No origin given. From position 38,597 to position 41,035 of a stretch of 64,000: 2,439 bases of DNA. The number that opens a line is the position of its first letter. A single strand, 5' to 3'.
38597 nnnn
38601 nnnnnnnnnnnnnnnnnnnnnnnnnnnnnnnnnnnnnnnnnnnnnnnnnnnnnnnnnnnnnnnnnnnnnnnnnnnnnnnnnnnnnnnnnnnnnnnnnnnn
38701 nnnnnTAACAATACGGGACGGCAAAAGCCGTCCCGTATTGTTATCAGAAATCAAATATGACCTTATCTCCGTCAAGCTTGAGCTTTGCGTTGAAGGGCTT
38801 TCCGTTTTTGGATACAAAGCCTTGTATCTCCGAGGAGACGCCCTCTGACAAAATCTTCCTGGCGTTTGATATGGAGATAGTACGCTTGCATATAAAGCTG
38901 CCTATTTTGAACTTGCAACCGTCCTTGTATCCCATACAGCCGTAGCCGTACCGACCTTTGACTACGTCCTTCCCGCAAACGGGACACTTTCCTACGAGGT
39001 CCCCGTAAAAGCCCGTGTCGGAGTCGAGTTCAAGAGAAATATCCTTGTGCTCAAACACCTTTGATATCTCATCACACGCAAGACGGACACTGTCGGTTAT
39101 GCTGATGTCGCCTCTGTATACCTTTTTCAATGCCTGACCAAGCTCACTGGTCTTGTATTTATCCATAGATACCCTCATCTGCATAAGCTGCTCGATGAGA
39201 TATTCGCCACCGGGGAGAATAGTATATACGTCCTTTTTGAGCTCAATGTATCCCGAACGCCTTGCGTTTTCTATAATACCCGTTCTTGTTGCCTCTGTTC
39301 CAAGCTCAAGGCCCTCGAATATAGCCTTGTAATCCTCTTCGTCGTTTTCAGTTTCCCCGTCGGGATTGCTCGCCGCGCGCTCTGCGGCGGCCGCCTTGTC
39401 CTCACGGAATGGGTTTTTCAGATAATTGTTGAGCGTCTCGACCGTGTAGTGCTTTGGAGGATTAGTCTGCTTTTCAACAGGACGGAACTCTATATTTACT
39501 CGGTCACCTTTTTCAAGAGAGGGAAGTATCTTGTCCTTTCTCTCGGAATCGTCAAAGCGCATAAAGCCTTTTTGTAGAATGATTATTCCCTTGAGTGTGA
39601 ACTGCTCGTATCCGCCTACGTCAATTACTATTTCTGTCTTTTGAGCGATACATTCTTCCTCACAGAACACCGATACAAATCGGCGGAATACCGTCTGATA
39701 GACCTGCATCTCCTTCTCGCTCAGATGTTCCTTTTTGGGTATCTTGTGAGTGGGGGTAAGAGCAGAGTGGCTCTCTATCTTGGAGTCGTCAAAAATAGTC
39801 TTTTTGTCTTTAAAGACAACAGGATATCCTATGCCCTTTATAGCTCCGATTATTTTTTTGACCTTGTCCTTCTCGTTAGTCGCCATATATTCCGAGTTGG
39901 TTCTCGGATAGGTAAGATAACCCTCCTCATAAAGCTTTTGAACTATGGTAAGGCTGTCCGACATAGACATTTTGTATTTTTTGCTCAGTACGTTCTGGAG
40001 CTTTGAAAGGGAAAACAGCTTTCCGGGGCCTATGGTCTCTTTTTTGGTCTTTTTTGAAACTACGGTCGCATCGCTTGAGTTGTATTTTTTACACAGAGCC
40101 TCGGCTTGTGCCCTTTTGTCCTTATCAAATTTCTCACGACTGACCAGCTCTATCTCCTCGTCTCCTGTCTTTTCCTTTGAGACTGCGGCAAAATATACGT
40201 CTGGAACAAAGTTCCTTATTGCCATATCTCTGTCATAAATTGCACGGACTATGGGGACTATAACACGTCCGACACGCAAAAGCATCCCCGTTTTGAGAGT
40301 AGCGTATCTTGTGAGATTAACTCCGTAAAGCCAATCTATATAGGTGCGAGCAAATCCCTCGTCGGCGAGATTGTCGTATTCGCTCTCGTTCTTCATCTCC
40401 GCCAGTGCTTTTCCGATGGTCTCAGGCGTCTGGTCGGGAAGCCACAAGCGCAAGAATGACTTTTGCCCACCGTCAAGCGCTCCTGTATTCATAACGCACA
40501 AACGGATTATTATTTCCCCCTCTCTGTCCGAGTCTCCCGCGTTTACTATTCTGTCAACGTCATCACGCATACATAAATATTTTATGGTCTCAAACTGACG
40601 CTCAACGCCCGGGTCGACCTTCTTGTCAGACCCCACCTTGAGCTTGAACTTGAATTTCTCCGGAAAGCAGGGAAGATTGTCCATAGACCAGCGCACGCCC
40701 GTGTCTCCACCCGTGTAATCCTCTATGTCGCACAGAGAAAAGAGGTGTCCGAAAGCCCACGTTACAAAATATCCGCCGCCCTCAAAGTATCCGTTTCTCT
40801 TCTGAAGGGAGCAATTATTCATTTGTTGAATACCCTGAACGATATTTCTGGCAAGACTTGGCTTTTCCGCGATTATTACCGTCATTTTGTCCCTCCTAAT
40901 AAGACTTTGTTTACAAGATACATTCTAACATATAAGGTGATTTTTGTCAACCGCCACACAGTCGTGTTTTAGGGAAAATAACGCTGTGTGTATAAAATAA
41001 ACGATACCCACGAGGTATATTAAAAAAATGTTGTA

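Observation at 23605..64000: Spacer-less perfect inverted duplication of at least 20.2 kb (giant palindrome) covering two thirds of the window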

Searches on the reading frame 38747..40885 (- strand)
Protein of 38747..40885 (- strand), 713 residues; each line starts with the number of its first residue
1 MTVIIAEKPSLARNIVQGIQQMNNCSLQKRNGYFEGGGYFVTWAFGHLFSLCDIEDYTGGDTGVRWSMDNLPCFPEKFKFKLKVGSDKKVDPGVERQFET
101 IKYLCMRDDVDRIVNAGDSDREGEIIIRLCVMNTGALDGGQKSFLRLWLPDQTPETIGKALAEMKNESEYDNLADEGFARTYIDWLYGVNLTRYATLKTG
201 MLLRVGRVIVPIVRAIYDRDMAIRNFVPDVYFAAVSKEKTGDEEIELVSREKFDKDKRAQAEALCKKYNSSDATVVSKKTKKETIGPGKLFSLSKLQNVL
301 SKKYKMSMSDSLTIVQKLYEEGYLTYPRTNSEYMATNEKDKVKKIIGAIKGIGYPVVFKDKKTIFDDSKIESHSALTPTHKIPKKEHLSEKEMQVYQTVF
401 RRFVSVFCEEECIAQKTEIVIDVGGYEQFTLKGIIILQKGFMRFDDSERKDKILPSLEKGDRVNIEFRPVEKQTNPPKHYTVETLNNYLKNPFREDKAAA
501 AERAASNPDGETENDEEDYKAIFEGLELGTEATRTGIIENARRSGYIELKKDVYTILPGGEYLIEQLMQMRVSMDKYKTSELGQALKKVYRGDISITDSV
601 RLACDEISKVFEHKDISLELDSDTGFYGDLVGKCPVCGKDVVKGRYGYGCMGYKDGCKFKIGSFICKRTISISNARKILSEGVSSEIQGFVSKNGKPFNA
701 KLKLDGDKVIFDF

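Call 32: search_protein_families(library=pfam, proteins=[window:38747-40885:-], max_evalue=0.00001)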
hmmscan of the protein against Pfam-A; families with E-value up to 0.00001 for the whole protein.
window:38747-40885:- (713 aa): 3 families
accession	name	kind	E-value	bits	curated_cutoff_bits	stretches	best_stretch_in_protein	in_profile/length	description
PF01131.25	Topoisom_bac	-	1.2e-79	268.6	35.1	1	169-596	2-406/411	DNA topoisomerase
PF13342.12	Toprim_Crpt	-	1.1e-17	64.2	32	1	656-713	1-59/60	C-terminal repeat of topoisomerase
PF01751.28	Toprim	-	1.7e-06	28.5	23.1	1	2-127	1-73/96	Toprim domain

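Call 44: search_protein_families(library=ncbifam, proteins=[window:38747-40885:-], max_evalue=0.00001)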
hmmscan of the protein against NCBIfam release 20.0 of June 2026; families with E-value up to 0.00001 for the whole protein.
window:38747-40885:- (713 aa): 12 families
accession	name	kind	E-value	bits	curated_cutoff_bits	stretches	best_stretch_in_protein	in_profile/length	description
NF005829.0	PRK07726.1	subfamily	1.6e-118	397.2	597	1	1-661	1-643/669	DNA topoisomerase 3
TIGR01056.1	topB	subfamily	3.4e-113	379.5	515.75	1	1-703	2-694/706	DNA topoisomerase III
NF006032.0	PRK08173.1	equivalog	1.7e-83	280.8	1058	1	2-707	4-696/863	DNA topoisomerase III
NF011313.0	PRK14724.1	equivalog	6.5e-67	226.1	1088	1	2-707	4-723/988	DNA topoisomerase III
TIGR01057.1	topA_arch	equivalog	1.9e-60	204.8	458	2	5-485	1-473/618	DNA topoisomerase I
NF004438.0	PRK05776.1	equivalog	1.7e-54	185.1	793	2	2-482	10-483/677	DNA topoisomerase I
NF005555.0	PRK07220.1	equivalog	2.2e-43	148.6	635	1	108-482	96-471/740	DNA topoisomerase I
TIGR01051.1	topA_bact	equivalog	1.9e-41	142.8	456.4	1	98-485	66-479/632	type I DNA topoisomerase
NF011532.0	PRK14973.1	equivalog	2.2e-36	125.1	930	1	110-485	97-473/936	DNA topoisomerase I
NF006451.0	PRK08780.1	equivalog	1.3e-25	90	1265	1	108-486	72-481/824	DNA topoisomerase I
TIGR01054.1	rgy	equivalog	9e-14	50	471.7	1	100-332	708-925/1172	reverse gyrase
NF004966.0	PRK06319.1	equivalog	8.1e-11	40.7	868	1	99-482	62-481/862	DNA topoisomerase I/SWI domain fusion protein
